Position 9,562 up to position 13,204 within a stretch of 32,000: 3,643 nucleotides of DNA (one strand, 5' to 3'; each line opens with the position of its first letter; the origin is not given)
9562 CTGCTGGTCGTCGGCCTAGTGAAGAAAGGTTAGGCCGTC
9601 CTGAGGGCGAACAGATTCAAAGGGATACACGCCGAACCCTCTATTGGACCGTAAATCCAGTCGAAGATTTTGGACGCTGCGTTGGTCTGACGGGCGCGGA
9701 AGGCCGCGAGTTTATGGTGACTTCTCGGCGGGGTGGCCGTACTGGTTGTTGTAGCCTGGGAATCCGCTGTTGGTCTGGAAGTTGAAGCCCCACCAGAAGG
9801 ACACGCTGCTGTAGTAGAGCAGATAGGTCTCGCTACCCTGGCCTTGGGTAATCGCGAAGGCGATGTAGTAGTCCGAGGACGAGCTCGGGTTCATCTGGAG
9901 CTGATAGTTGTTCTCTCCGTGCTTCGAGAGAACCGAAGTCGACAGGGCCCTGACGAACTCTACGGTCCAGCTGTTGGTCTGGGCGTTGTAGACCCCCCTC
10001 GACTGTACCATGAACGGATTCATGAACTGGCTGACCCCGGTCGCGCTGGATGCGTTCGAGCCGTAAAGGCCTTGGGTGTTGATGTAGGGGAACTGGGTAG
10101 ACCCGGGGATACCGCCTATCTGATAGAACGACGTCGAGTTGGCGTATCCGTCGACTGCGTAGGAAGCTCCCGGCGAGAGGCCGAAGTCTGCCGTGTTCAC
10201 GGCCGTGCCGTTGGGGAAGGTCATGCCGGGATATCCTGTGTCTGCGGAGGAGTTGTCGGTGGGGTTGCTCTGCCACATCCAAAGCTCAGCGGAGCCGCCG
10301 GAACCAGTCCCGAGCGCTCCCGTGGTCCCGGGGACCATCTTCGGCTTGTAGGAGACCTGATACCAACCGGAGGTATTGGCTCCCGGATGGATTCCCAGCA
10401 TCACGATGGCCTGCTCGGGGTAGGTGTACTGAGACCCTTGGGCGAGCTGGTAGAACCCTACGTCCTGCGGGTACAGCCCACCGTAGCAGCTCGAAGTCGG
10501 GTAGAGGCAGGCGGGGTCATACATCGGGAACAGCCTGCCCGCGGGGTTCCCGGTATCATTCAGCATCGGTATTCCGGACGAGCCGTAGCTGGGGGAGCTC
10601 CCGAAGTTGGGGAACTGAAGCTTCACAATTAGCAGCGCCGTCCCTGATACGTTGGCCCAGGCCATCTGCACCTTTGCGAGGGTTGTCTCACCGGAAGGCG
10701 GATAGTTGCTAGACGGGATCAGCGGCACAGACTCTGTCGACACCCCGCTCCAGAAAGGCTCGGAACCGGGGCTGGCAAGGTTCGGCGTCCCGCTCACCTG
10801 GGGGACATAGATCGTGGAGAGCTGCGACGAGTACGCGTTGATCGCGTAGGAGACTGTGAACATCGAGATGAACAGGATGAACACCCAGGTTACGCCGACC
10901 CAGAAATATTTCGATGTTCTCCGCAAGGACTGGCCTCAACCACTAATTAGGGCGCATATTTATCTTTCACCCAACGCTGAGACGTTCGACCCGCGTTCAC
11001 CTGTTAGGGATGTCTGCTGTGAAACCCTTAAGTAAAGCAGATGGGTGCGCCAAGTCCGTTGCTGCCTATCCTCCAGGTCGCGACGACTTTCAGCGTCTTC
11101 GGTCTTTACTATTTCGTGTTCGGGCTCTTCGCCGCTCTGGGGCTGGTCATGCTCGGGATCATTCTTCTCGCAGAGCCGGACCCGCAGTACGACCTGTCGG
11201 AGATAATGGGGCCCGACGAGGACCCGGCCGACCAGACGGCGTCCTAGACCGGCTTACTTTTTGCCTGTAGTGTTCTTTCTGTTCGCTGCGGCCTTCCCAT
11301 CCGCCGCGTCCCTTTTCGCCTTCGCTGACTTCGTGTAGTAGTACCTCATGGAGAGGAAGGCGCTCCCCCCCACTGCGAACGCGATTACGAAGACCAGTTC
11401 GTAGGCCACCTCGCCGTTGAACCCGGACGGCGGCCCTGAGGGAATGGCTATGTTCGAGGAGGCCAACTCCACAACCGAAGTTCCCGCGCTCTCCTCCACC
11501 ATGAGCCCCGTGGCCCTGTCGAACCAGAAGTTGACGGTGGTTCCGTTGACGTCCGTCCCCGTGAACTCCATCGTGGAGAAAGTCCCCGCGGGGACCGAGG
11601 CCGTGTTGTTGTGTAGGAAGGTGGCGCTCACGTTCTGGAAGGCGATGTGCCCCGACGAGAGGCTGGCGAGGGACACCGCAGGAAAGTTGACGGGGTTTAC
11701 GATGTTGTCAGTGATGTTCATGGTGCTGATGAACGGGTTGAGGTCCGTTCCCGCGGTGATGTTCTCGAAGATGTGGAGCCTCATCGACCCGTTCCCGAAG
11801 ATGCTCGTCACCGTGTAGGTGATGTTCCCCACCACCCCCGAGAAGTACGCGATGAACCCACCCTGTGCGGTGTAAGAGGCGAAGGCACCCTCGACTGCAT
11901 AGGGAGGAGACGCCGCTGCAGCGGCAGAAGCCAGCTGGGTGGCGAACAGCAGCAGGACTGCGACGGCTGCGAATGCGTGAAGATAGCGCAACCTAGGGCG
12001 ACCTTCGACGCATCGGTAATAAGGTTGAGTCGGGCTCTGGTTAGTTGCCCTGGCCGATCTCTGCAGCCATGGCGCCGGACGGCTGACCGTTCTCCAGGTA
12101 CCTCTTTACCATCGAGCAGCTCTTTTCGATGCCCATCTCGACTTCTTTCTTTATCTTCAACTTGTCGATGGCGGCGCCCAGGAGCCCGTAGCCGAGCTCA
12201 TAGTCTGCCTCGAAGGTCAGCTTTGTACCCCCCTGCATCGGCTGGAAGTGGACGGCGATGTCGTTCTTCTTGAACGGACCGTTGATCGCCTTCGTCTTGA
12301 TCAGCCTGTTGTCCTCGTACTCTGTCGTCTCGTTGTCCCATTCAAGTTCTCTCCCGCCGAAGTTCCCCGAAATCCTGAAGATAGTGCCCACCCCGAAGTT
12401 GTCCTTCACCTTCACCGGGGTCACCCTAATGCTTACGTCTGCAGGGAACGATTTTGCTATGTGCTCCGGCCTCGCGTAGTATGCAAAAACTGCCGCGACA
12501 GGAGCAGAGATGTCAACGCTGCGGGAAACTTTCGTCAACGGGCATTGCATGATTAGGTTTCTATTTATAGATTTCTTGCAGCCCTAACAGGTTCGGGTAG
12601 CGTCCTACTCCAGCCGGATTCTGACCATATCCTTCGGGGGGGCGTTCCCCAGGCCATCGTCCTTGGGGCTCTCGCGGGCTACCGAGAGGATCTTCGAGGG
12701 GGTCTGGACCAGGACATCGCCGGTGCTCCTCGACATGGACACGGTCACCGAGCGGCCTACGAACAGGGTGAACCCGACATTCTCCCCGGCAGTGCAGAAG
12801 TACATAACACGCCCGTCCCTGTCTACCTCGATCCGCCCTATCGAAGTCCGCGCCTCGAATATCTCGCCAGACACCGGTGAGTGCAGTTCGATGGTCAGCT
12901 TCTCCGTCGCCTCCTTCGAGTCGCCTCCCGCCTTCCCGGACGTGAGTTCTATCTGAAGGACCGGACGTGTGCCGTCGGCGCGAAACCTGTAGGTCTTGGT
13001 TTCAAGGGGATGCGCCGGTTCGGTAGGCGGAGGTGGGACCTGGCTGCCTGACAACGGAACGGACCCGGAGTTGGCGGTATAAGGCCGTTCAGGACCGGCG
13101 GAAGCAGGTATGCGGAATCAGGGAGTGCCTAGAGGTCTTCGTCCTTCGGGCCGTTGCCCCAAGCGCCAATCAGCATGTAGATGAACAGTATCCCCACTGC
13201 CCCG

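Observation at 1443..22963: Recurring 6-2-6 palindrome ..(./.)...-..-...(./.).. in seven intergenic regions of the copper/respiratory island: candidate operator of an undescribed regulon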

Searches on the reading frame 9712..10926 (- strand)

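Call 8: search_protein_families(library=pfam, proteins=[window:9712-10926:-], max_evalue=0.01)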
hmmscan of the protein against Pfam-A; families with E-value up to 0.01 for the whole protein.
window:9712-10926:- (404 aa): 1 family
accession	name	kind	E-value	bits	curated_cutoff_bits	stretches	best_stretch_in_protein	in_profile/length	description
PF09459.16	EB_dh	-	0.00017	22.2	33.3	1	168-363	64-227/236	Ethylbenzene dehydrogenase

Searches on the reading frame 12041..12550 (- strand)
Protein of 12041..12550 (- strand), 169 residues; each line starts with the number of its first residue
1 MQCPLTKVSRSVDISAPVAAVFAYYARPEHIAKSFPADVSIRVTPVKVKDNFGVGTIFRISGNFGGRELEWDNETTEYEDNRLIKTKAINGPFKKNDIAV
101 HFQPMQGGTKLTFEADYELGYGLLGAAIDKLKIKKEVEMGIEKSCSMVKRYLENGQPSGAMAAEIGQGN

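Call 8: search_protein_families(library=pfam, proteins=[window:12041-12550:-], max_evalue=0.01)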
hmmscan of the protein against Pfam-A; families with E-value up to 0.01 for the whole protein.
window:12041-12550:- (169 aa): 3 families
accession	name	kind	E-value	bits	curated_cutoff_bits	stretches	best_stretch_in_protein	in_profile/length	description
PF10604.15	Polyketide_cyc2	-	3e-11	44.2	27.4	1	7-153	3-142/142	Polyketide cyclase / dehydrase and lipid transport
PF03364.25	Polyketide_cyc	-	4.3e-07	30.7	23.4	1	14-131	1-113/126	Polyketide cyclase / dehydrase and lipid transport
PF08327.17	AHSA1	-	6.2e-06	26.9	22.1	1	16-152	2-124/125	Activator of Hsp90 ATPase homolog 1-like protein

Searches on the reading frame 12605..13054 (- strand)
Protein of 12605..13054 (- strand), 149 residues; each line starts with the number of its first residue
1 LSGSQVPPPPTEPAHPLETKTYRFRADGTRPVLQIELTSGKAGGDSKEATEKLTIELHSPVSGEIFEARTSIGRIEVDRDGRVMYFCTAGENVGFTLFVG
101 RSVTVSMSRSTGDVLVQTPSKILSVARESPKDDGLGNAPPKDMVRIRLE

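Call 8: search_protein_families(library=pfam, proteins=[window:12605-13054:-], max_evalue=0.01)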
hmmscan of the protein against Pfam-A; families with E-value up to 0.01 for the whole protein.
window:12605-13054:- (149 aa): 0 families

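Call 25: search_protein_families(library=ncbifam, proteins=[window:12605-13054:-], max_evalue=0.01)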
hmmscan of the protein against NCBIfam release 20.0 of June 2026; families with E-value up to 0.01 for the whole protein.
window:12605-13054:- (149 aa): 0 families

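Call 57: search_protein_families(library=pfam, proteins=[window:12605-13054:-], max_evalue=0.1)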
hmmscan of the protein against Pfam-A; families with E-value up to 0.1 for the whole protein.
window:12605-13054:- (149 aa): 0 families

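Call 77: find_homologous_proteins(query=window:12605-13054:-, max_evalue=0.001)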
Query window:12605-13054:- (149 aa): 29 proteins with E <= 0.001 among 55 candidates.
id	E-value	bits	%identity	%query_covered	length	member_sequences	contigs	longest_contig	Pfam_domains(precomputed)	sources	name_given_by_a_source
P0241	1.7e-91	322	100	100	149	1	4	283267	-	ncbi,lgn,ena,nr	ncbi:MAG: hypothetical protein JRN57_01080 [Nitrososphaerota archaeon]|nr:hypothetical protein [Nitr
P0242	2.5e-62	227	73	100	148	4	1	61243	-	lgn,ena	-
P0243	1.0e-61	225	72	99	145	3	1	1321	-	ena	-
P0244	1.4e-61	225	74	89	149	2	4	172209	-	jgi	jgi:hypothetical protein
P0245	1.7e-61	224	76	94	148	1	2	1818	-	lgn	-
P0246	2.6e-61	224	73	98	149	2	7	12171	-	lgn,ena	-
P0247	6.5e-61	223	73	96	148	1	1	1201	-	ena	-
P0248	1.1e-59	219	73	90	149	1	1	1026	-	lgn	-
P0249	1.2e-56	209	73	94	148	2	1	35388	-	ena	-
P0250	2.1e-51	192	67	94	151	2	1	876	-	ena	-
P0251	4.1e-51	191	67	99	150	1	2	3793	-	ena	-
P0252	3.4e-50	188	64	100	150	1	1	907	-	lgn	-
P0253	1.9e-49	185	64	98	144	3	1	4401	-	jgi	jgi:hypothetical protein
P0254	2.4e-49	185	64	99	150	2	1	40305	-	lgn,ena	-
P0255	1.6e-48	182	66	90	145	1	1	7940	-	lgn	-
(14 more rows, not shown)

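Call 85: predict_structure(alignment_id=A3)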
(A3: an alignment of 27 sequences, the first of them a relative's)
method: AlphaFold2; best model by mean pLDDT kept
length: 149 residues; sequences in the alignment: 27
mean_pLDDT: 65.4   pTM: 0.45
mean pLDDT of the five models: 65.4, 64.8, 55.8, 54.6, 47.3
residues with pLDDT >= 90: 0; 70-90: 63; 50-70: 69; < 50: 17
segments of 3 or more residues with pLDDT < 50: 1-3, 5-9, 38-41
pLDDT, mean of each block of 10 residues (from residue 1): 47 58 55 56 52 54 63 74 72 72 79 82 79 64 76
secondary structure, 60 per line:
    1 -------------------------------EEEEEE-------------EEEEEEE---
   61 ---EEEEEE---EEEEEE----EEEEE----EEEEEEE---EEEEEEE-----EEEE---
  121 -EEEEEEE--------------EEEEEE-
elements in order: E32-37 E51-57 E64-69 E73-78 E83-87 E92-98 E102-108 E114-117 E122-128 E143-148

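Call 87: search_protein_representatives(alignment_id=A3)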
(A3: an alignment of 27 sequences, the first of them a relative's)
Query: 27 sequences, 150 profile positions. Proteins with E-value up to 0.001 (for the whole library): 20; up to 1e-10: 14; up to 1e-30: 6. The best 20 are listed.
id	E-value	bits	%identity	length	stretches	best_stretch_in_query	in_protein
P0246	4.2e-70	250.4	-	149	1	1-150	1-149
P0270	4.2e-44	166.0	-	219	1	4-137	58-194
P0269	2.2e-40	154.0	-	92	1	59-150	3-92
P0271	3.0e-39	150.3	-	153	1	14-149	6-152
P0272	1.5e-36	141.5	-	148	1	9-150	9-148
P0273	2.5e-31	124.5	-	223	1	7-133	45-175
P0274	1.3e-29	119.0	-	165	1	9-138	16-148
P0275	7.3e-28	113.3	-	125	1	21-107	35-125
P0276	1.1e-27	112.7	-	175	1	6-136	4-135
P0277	1.5e-24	102.6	-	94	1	55-150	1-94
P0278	1.8e-24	102.3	-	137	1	13-129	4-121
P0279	2.4e-23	98.6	-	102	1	12-99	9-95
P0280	1.2e-22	96.4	-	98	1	8-87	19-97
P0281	2.2e-17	79.3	-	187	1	36-131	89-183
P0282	4.1e-10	55.7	-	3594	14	89-125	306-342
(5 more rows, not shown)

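Call 89: fold_search(model_id=the predicted structure, library=pdb)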
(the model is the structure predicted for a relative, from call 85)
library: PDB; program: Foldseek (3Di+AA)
matches with E <= 10: 323; with E <= 0.001: 0
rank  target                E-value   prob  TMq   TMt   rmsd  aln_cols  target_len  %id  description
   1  4hxg_B                1.0e-01  0.75  0.24  0.07  13.3       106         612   10  Pyrococcus horikoshii acylaminoacyl peptidase (orthorhombic crystal form) (released 2013-05-08)
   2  4yhc_B                3.8e-01  0.21  0.17  0.08  16.0       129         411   12  Crystal structure of the WD40 domain of SCAP from fission yeast (released 2015-04-01)
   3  9n9j_6                3.8e-01  0.20  0.20  0.18  16.9       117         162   10  Structure of a GRP94 folding intermediate engaged with a CCDC134- and FKBP11-bound secretory translocon (released 2025-11-19)
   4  8b5l_v                3.8e-01  0.16  0.17  0.17  17.1       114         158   10  Cryo-EM structure of ribosome-Sec61-TRAP (TRanslocon Associated Protein) translocon complex (released 2023-03-01)
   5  4hxg_F                4.2e-01  0.41  0.24  0.07  13.4       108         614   10  Pyrococcus horikoshii acylaminoacyl peptidase (orthorhombic crystal form) (released 2013-05-08)
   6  4uxg_K                4.4e-01  0.38  0.31  0.14  23.6       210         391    8  Crystal structure of the carboxy-terminal region of the bacteriophage T4 proximal long tail fibre protein gp34, R32 na (released 2015-09-30)
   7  8f5p_B                4.4e-01  0.28  0.18  0.03  14.3       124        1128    7  Structure of Leishmania tarentolae IFT-A (state 2) (released 2022-12-21)
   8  5nxf_A                4.6e-01  0.35  0.32  0.12  22.9       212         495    9  Crystal structure of the carboxy-terminal region of the bacteriophage T4 proximal long tail fibre protein gp34, residu (released 2017-07-12)
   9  8rjc_6                5.2e-01  0.16  0.20  0.18  16.8       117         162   10  Structure of the rabbit 80S ribosome stalled on a 2-TMD rhodopsin intermediate in complex with Sec61-TRAP, open confor (released 2024-01-24)
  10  9ayr_A                5.5e-01  0.18  0.17  0.05  12.0       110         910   11  Structure of a Ric1-Rgp1-Rab6 activation intermediate (released 2024-12-11)
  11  2gop_A                6.7e-01  0.51  0.26  0.14  10.5        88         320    9  The beta-propeller domain of the Trilobed protease from Pyrococcus furiosus reveals an open velcro topology (released 2007-01-23)
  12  5kja_B                6.7e-01  0.23  0.19  0.08  12.8       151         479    9  Synechocystis apocarotenoid oxygenase (ACO) mutant - Trp149Ala (released 2016-08-03)
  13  8b6l_F                6.7e-01  0.15  0.19  0.19  14.1       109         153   11  Subtomogram average of the human Sec61-TRAP-OSTA-translocon (released 2022-12-07)
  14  5nxh_A                8.3e-01  0.25  0.32  0.11  23.1       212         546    9  Crystal structure of the carboxy-terminal region of the bacteriophage T4 proximal long tail fibre protein gp34, residu (released 2017-07-12)
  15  6slc_AAA              8.3e-01  0.12  0.18  0.20  12.4       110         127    9  Mutations in SsgB correlate to longitudinal cell division during sporulation of Streptomyces coelicolor (released 2020-08-26)
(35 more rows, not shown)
